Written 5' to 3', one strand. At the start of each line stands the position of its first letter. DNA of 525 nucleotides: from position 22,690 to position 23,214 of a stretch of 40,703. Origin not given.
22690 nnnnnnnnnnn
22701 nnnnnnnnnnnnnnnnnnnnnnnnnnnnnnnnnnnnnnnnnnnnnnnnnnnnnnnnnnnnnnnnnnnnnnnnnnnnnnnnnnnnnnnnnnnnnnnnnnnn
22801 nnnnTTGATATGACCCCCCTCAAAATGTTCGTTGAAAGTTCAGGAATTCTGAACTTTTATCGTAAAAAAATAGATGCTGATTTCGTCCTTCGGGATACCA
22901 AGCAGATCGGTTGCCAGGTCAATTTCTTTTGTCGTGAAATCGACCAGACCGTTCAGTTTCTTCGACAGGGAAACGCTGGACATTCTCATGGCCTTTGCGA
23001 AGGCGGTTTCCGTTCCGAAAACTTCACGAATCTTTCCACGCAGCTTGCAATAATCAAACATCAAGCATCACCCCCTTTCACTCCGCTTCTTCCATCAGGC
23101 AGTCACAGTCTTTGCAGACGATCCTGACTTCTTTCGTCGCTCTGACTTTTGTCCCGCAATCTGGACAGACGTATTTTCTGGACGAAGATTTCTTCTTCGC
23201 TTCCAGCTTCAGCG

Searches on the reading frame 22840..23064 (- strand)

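Call 14: search_protein_families(library=phrogs, proteins=[window:22840-23064:-], max_evalue=0.001)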
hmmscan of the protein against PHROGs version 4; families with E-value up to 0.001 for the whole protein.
window:22840-23064:- (74 aa): 1 family
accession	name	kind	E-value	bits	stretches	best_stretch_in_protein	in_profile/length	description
phrog_4583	-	transcription regulation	5.5e-05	24.1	1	17-58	24-65/81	transcriptional repressor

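Call 28: search_protein_families(library=pfam, proteins=[window:22840-23064:-], max_evalue=0.05)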
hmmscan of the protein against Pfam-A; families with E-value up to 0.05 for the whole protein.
window:22840-23064:- (74 aa): 1 family
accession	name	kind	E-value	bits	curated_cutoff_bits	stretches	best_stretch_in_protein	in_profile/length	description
PF05339.17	DUF739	-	5.1e-20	71.8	27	1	1-68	1-68/69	Protein of unknown function (DUF739)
